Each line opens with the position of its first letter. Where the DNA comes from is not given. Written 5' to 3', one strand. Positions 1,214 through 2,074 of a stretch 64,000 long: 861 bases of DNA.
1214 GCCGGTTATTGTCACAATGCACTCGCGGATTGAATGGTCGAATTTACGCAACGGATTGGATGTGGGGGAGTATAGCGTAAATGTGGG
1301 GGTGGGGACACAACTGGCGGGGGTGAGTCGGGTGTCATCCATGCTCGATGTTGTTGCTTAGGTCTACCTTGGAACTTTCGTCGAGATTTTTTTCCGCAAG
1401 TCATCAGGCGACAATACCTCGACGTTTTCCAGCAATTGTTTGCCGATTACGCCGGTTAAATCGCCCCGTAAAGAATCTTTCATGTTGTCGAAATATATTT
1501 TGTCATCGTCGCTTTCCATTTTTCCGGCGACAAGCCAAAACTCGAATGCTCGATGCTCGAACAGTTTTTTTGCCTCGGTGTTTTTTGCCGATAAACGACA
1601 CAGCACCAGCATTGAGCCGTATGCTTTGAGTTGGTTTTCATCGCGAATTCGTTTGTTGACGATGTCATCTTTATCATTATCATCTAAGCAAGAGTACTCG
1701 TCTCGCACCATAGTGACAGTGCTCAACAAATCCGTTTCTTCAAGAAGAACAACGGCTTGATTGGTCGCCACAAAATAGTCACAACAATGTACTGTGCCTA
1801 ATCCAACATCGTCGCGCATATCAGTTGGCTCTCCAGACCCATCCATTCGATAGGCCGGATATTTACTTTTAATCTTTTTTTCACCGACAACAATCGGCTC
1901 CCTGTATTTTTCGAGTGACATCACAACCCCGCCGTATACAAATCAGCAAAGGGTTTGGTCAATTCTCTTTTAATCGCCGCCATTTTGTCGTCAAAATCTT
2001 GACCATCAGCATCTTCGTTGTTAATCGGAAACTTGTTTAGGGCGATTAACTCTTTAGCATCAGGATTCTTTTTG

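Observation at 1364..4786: Twin ABC/AAA15-type ATPases (one intact, one degenerate) plus a coupled 186-aa partner between ilvI and ffh: candidate undescribed defence-like cassette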

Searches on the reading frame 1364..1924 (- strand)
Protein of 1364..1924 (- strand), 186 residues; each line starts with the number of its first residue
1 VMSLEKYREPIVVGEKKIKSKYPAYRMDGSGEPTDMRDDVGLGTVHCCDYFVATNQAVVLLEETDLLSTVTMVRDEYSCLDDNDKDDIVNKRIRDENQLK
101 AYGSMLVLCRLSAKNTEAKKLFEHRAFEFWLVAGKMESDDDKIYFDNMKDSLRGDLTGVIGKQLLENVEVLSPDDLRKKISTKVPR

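Call 3: search_protein_families(library=pfam, proteins=[window:1364-1924:-], max_evalue=1)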
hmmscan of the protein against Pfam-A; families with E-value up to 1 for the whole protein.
window:1364-1924:- (186 aa): 0 families

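Call 4: search_protein_families(library=padloc, proteins=[window:1364-1924:-], max_evalue=1)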
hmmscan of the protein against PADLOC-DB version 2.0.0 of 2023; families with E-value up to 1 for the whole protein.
window:1364-1924:- (186 aa): 0 families

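Call 5: search_protein_families(library=ncbifam, proteins=[window:1364-1924:-], max_evalue=1)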
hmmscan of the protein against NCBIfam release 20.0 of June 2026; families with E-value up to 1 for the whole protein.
window:1364-1924:- (186 aa): 0 families

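Call 7: find_homologous_proteins(query=window:1364-1924:-, max_evalue=0.001)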
Query window:1364-1924:- (186 aa): 21 proteins with E <= 0.001 among 110 candidates.
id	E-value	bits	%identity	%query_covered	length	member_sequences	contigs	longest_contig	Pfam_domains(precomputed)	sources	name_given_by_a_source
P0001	5.2e-118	409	100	99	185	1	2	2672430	-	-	-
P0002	1.2e-80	287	73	99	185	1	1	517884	-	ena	-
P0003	3.0e-77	276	69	99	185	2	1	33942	-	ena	-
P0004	4.7e-75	269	85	81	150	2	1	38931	-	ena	-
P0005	4.1e-72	260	66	97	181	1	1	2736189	-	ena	-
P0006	3.8e-57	211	53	96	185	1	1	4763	-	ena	-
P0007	6.0e-52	194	53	97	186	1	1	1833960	-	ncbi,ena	-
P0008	8.8e-52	193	51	97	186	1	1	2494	-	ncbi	-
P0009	1.7e-51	192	50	97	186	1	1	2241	-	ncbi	-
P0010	1.6e-50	189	52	97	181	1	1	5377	-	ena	-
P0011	2.6e-50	188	51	97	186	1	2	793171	-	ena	-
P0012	8.4e-49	184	49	97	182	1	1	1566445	-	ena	-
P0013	9.1e-48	180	49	98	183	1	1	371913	-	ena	-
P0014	1.9e-45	173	49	98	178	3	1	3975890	-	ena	-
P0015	2.3e-45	172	46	97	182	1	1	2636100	-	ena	-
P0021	1.2e-22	98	31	98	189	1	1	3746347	-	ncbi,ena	-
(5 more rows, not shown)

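Call 11: find_encoding_contigs(protein=P0007, flank=8000, max_places=3)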
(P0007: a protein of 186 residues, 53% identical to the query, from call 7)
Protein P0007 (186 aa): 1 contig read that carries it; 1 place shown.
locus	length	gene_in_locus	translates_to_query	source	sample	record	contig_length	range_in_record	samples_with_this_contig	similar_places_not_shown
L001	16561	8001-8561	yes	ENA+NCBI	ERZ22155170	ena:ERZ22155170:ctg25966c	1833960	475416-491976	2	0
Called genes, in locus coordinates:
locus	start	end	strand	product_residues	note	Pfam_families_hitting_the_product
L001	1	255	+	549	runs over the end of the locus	PF00118:Cpn60_TCP1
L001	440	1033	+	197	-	-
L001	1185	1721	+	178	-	PF01661:Macro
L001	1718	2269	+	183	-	PF01510:Amidase_2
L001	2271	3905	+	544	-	PF04262:Glu_cys_ligase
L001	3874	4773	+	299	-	PF01557:FAA_hydrolase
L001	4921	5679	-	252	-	PF00175:NAD_binding_1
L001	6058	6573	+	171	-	-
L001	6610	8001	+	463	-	PF13175:AAA_15, PF13304:AAA_21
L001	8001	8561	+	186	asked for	-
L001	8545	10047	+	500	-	PF27151:YagJ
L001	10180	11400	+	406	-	PF01637:ATPase_2 (faint), PF13173:AAA_14, PF13635:DUF4143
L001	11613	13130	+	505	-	-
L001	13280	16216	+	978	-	PF04879:Molybdop_Fe4S4, PF00384:Molybdopterin, PF01568:Molydop_binding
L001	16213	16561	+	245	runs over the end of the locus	PF13183:Fer4_8 (weak), PF12838:Fer4_7, PF13237:Fer4_10, PF13247:Fer4_11, PF12838:Fer4_7 (weak), PF00037:Fer4, PF12797:Fer4_2 (weak), PF12837:Fer4_6 (weak), +1 more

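Call 12: find_encoding_contigs(protein=P0021, flank=8000, max_places=3)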
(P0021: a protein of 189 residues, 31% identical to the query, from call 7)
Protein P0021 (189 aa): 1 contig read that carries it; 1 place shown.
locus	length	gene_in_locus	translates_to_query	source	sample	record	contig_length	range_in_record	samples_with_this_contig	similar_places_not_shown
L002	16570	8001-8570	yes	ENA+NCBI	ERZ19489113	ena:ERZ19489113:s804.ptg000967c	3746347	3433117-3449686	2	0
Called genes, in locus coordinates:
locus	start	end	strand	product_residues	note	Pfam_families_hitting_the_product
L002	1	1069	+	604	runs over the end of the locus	PF12228:DUF3604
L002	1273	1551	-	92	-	-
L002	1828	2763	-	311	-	PF06189:5-nucleotidase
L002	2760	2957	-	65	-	PF04325:DUF465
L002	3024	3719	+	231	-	-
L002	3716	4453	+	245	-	-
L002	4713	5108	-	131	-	PF05099:TerB (faint)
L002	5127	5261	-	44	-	-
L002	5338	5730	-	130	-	-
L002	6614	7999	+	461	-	PF13175:AAA_15, PF13304:AAA_21, PF13175:AAA_15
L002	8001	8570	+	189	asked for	-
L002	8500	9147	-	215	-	-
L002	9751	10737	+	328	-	PF04313:HSDR_N (weak), PF01939:NucS_C (weak)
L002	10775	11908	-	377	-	PF13191:AAA_16, PF13401:AAA_22 (weak)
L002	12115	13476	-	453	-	PF00919:UPF0004, PF04055:Radical_SAM, PF18693:TRAM_2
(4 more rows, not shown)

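Call 13: find_encoding_contigs(protein=P0014, flank=8000, max_places=3)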
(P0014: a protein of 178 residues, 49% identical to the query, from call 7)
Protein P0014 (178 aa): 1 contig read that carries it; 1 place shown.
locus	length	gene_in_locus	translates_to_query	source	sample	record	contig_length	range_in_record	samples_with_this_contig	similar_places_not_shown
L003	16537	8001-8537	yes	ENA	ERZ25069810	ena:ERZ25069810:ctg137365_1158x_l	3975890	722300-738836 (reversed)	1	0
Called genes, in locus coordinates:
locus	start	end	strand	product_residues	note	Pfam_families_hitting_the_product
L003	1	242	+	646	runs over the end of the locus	PF00012:HSP70, PF06723:MreB_Mbl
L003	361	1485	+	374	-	-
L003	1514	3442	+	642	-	PF00270:DEAD (weak), PF13307:Helicase_C_2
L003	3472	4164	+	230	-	PF00814:TsaD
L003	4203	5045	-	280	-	PF01578:Cytochrom_C_asm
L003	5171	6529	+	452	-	PF02881:SRP54_N, PF01656:CbiA (faint), PF13401:AAA_22 (weak), PF00448:SRP54, PF02978:SRP_SPB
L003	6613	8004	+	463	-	PF13304:AAA_21, PF13175:AAA_15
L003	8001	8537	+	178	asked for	-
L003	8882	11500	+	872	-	PF01555:N6_N4_Mtase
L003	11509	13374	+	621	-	PF02463:SMC_N (weak), PF13175:AAA_15, PF13476:AAA_23, PF13304:AAA_21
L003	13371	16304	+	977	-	PF04851:ResIII, PF00270:DEAD (weak), PF18766:SWI2_SNF2 (faint), PF27151:YagJ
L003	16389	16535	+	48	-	-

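Call 18: search_solved_structures(query=A1, max_evalue=10, show_alignments=2)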
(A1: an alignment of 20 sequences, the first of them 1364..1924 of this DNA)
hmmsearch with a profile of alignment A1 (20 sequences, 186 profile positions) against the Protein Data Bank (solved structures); distinct sequences matched with E-value up to 10: 1.
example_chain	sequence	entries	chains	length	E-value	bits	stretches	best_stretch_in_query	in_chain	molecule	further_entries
9uhd_A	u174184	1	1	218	0.66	12.7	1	62-173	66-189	CBY1-interacting BAR domain-containing protein 1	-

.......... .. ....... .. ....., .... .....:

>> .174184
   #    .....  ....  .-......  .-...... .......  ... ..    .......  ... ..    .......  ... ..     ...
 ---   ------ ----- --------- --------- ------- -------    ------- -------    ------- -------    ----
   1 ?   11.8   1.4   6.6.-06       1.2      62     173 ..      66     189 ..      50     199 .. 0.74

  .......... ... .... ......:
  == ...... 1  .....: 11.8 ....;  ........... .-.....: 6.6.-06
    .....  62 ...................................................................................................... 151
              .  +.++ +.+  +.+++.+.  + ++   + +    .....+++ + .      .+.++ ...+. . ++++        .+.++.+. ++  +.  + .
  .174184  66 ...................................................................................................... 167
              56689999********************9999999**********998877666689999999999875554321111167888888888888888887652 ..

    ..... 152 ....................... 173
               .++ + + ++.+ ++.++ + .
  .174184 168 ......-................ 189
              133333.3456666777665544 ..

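Call 19: find_encoding_contigs(protein=P0002, flank=8000, max_places=2)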
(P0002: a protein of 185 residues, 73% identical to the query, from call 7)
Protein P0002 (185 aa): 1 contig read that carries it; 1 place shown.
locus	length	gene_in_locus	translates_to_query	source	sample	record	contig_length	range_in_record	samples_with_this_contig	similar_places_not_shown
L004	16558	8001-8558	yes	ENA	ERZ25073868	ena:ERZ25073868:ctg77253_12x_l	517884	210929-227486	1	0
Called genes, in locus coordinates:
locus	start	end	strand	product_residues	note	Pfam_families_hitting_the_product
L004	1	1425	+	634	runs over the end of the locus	PF00270:DEAD (weak), PF13307:Helicase_C_2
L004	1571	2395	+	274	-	PF00814:TsaD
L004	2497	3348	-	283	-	PF01578:Cytochrom_C_asm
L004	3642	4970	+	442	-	PF02881:SRP54_N, PF25199:nSTAND_NTPase5 (weak), PF06414:Zeta_toxin, PF13401:AAA_22 (weak), PF00448:SRP54, PF01656:CbiA (weak), PF02978:SRP_SPB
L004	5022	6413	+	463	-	PF13304:AAA_21, PF13175:AAA_15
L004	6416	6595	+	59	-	-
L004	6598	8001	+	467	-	PF13304:AAA_21, PF13175:AAA_15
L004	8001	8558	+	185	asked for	-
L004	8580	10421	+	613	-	PF02776:TPP_enzyme_N, PF00205:TPP_enzyme_M, PF02775:TPP_enzyme_C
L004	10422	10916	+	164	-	PF01842:ACT, PF22629:ACT_AHAS_ss, PF13710:ACT_5, PF10369:ALS_ss_C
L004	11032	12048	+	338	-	PF02826:2-Hacid_dh_C, PF03446:NAD_binding_2 (weak), PF03807:F420_oxidored, PF07991:KARI_N, PF01450:KARI_C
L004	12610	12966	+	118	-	-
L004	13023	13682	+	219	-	PF02666:PS_Dcarbxylase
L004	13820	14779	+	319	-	PF01066:CDP-OH_P_transf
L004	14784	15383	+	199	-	PF01936:NYN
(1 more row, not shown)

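Call 20: find_encoding_contigs(protein=P0005, flank=8000, max_places=2)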
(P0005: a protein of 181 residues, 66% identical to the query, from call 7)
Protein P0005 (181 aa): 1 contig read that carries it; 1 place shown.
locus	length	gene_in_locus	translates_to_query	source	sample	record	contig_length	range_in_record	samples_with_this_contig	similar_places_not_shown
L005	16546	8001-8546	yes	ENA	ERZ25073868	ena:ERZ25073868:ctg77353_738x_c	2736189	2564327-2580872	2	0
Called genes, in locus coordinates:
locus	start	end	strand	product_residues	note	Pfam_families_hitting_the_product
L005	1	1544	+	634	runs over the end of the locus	PF00270:DEAD (weak), PF13307:Helicase_C_2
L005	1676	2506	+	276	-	PF00814:TsaD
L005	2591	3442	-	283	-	PF01578:Cytochrom_C_asm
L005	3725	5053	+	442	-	PF02881:SRP54_N, PF25199:nSTAND_NTPase5 (weak), PF06414:Zeta_toxin, PF13401:AAA_22 (weak), PF00448:SRP54, PF01656:CbiA (weak), PF02978:SRP_SPB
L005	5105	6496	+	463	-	PF13304:AAA_21, PF13175:AAA_15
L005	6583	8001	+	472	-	PF13175:AAA_15 (weak), PF13304:AAA_21, PF13175:AAA_15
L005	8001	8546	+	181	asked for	-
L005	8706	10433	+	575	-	PF02776:TPP_enzyme_N, PF00205:TPP_enzyme_M, PF02775:TPP_enzyme_C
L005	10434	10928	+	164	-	PF01842:ACT, PF22629:ACT_AHAS_ss, PF13710:ACT_5, PF10369:ALS_ss_C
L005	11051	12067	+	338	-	PF02826:2-Hacid_dh_C, PF03446:NAD_binding_2 (weak), PF03807:F420_oxidored, PF07991:KARI_N, PF01450:KARI_C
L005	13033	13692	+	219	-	PF02666:PS_Dcarbxylase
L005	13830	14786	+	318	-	PF01066:CDP-OH_P_transf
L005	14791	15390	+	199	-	PF01936:NYN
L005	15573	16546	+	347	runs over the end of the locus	PF13384:HTH_23 (weak), PF13518:HTH_28, PF13551:HTH_29, PF13565:HTH_32 (weak), PF00665:rve, PF13683:rve_3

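Call 21: find_encoding_contigs(protein=P0003, flank=8000, max_places=2)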
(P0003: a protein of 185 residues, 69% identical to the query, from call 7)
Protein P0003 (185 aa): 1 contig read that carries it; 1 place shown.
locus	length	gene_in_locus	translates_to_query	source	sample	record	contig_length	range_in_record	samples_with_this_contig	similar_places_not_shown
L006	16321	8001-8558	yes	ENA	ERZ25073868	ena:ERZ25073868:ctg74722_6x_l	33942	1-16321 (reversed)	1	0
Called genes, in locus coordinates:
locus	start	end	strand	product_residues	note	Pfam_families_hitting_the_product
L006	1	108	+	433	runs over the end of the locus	PF01555:N6_N4_Mtase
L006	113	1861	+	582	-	PF02463:SMC_N (faint), PF13175:AAA_15, PF13476:AAA_23 (weak), PF13175:AAA_15, PF13304:AAA_21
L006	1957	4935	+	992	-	PF04851:ResIII, PF00270:DEAD, PF18766:SWI2_SNF2 (weak), PF27151:YagJ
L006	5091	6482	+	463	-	PF13304:AAA_21, PF13175:AAA_15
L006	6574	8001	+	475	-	PF13175:AAA_15 (weak), PF13304:AAA_21, PF13175:AAA_15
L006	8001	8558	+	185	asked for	-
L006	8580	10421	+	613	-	PF02776:TPP_enzyme_N, PF00205:TPP_enzyme_M, PF02775:TPP_enzyme_C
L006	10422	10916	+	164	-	PF01842:ACT, PF22629:ACT_AHAS_ss, PF13710:ACT_5, PF10369:ALS_ss_C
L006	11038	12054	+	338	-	PF02826:2-Hacid_dh_C, PF03446:NAD_binding_2 (weak), PF03807:F420_oxidored, PF07991:KARI_N, PF01450:KARI_C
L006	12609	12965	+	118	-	-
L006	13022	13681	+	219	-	PF02666:PS_Dcarbxylase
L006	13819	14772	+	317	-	PF01066:CDP-OH_P_transf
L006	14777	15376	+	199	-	PF01936:NYN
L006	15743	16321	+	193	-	?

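Call 23: predict_structure(alignment_id=A1)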
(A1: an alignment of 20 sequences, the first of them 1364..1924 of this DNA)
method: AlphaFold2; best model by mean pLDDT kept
length: 186 residues; sequences in the alignment: 20
mean_pLDDT: 87.5   pTM: 0.85
mean pLDDT of the five models: 87.5, 86.9, 86.2, 85.6, 85.4
residues with pLDDT >= 90: 95; 70-90: 81; 50-70: 7; < 50: 3
segments of 3 or more residues with pLDDT < 50: 184-186
pLDDT, mean of each block of 10 residues (from residue 1): 85 88 84 79 90 91 90 91 90 92 94 93 91 87 87 89 84 91 56
secondary structure, 60 per line:
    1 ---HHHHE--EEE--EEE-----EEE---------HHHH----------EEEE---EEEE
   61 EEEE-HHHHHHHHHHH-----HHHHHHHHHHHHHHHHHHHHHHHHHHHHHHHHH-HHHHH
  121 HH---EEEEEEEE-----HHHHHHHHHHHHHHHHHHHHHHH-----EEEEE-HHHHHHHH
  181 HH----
elements in order: H4-7 E11-13 E16-18 E24-26 H36-39 E50-53 E57-64 H66-76 H82-114 H116-122 E126-133 H139-161 E167-171 H173-182

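Call 28: fold_search(model_id=the predicted structure, library=pdb)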
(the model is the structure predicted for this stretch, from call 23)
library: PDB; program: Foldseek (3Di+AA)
matches with E <= 10: 440; with E <= 0.001: 0
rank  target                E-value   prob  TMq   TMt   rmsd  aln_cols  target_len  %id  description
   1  7t3b_E                1.5e-02  0.38  0.26  0.18  10.6       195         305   15  GATOR1-RAG-RAGULATOR - GAP Complex (released 2022-04-06)
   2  6s6d_C                2.1e-02  0.33  0.23  0.17  14.8       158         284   16  Crystal structure of RagA-Q66L-GTP/RagC-S75N-GDP GTPase heterodimer complex (released 2019-10-16)
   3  6nzd_G                2.5e-02  0.54  0.24  0.17   8.9       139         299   17  Cryo-EM Structure of the Lysosomal Folliculin Complex (FLCN-FNIP2-RagA-RagC-Ragulator) (released 2019-11-06)
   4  6ulg_G                5.1e-02  0.30  0.20  0.14   7.4        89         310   20  Cryo-EM structure of the FLCN-FNIP2-Rag-Ragulator complex (released 2019-11-20)
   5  6pk5_F                1.1e-01  0.15  0.20  0.20  12.2       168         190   11  Adenylate kinase from Methanococcus igneus - apo form (released 2020-07-01)
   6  6s6a_D                1.2e-01  0.14  0.22  0.17  15.5       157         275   18  Crystal structure of RagA-Q66L/RagC-T90N GTPase heterodimer complex (released 2019-10-16)
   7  7t3c_E                1.3e-01  0.20  0.27  0.19   9.9       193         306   14  GATOR1-RAG-RAGULATOR - Dual Complex (released 2022-04-06)
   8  6s6a_C                1.8e-01  0.16  0.19  0.15   8.4        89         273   24  Crystal structure of RagA-Q66L/RagC-T90N GTPase heterodimer complex (released 2019-10-16)
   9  2wiw_B                1.9e-01  0.15  0.15  0.22   8.5        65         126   17  Crystal structures of Holliday junction resolvases from Archaeoglobus fulgidus bound to DNA substrate (released 2009-05-26)
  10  6wj2_G                1.9e-01  0.11  0.24  0.17  11.5       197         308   15  CryoEM structure of the SLC38A9-RagA-RagC-Ragulator complex in the pre-GAP state (released 2020-09-02)
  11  6u62_C                2.0e-01  0.20  0.20  0.15   8.1        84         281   24  Raptor-Rag-Ragulator complex (released 2019-10-30)
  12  2q3f_B                2.2e-01  0.15  0.19  0.19   8.4        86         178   26  X-ray crystal structure of putative human Ras-related GTP binding D in complex with GMPPNP (released 2007-06-12)
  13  6sb0_D                2.3e-01  0.18  0.20  0.15   7.9        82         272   24  cryo-EM structure of mTORC1 bound to PRAS40-fused active RagA/C GTPases (released 2019-10-16)
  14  7t3a_L                2.6e-01  0.15  0.22  0.15  10.2       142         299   16  GATOR1-RAG-RAGULATOR - Inhibitory Complex (released 2022-04-06)
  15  8dhb_A                2.6e-01  0.15  0.20  0.14   8.4        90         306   23  Active FLCN GAP complex (released 2022-09-28)
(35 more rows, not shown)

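Call 30: search_protein_representatives(alignment_id=A1)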
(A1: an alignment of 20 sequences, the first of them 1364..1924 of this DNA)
Query: 20 sequences, 186 profile positions. Proteins with E-value up to 0.001 (for the whole library): 240; up to 1e-10: 196; up to 1e-30: 69. The best 150 are listed.
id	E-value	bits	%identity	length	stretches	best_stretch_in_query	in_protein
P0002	4.4e-80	283.9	-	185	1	2-184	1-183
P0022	2.2e-76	271.8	-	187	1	1-184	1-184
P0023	1.4e-74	265.9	-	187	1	1-184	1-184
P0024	2.1e-66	239.3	-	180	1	1-184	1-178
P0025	3.5e-65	235.3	-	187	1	1-184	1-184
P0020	5.7e-64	231.3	-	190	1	1-185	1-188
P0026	3.0e-63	229.0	-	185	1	2-183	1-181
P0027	7.1e-61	221.3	-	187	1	1-183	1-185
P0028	2.1e-59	216.4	-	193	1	2-184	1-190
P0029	1.6e-58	213.5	-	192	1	4-183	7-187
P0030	2.5e-58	212.9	-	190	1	4-184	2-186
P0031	2.1e-57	209.9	-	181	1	1-182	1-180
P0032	2.2e-57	209.9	-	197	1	2-183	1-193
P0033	2.6e-57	209.6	-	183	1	1-183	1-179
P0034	6.7e-57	208.3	-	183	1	1-182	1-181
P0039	4.8e-53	195.7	-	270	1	1-182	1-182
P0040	1.2e-52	194.4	-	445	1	4-182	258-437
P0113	7.7e-27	110.3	-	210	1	4-180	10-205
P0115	3.0e-26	108.3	-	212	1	1-182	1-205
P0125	2.3e-24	102.2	-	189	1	19-180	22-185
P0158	2.0e-20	89.4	-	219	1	3-182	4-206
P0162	8.2e-20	87.4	-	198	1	4-183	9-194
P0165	1.5e-19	86.5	-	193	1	4-182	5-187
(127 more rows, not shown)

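Call 33: search_protein_families(library=padloc, alignment_id=A3, max_evalue=0.1)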
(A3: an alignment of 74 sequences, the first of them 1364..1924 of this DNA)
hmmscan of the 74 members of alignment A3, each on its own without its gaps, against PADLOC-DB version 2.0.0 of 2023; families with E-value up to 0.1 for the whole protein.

A. member 1, window:1364-1924:- (186 aa): 0 families

B. families by the number of members that match (of 74 scanned): 12 families
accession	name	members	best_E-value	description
PDLC04225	HEC-02B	3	0.00075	-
PDLC03719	oMTase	1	0.00014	orphan methyltransferase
PDLC04220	HEC-02B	1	0.00015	-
PDLC03839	LeoA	1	0.00048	-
PDLC04360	PDC-M04B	1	0.0012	-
PDLC04228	HEC-02B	1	0.0049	-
PDLC03812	RTasRmuC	1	0.0081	DRT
PDLC02493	BrxC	1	0.012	BrxC-PglY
PDLC04217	HEC-02B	1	0.012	-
PDLC04345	PDC-M03A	1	0.013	-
PDLC04221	HEC-02B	1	0.029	-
PDLC03155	Specificity_I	1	0.033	Type I specificity subunit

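Call 34: search_protein_families(library=pfam, alignment_id=A3, max_evalue=0.1)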
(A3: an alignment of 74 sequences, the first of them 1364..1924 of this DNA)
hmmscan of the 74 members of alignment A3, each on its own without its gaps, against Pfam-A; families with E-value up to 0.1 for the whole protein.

A. member 1, window:1364-1924:- (186 aa): 0 families

B. families by the number of members that match (of 74 scanned): 24 families
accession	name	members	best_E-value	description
PF16582.11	TPP_enzyme_M_2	2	0.0033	Middle domain of thiamine pyrophosphate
PF14206.11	Cys_rich_CPCC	2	0.028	Cysteine-rich CPCC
PF25437.1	BRWD1_N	1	0.0081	BRWD1-like, N-terminal domain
PF05980.17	Toxin_7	1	0.0089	Toxin 7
PF08855.15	DUF1825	1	0.017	Domain of unknown function (DUF1825)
PF06043.17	Reo_P9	1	0.022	Reovirus P9-like family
PF13707.11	RloB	1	0.022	RloB-like protein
PF04936.17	DUF658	1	0.025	Protein of unknown function (DUF658)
PF22600.2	MTPAP-like_central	1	0.026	Poly(A) RNA polymerase, mitochondrial-like, central palm domain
PF23353.1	BBS2_hp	1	0.029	BBS2 hairpin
PF00209.24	SNF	1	0.032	Sodium:neurotransmitter symporter family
PF05952.17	ComX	1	0.035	Bacillus competence pheromone ComX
PF08993.15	T4_Gp59_N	1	0.039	T4 gene Gp59 loader of gp41 DNA helicase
PF18734.6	HEPN_AbiU2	1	0.05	AbiU2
PF22068.2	Androglobin_II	1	0.052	Androglobin, domain II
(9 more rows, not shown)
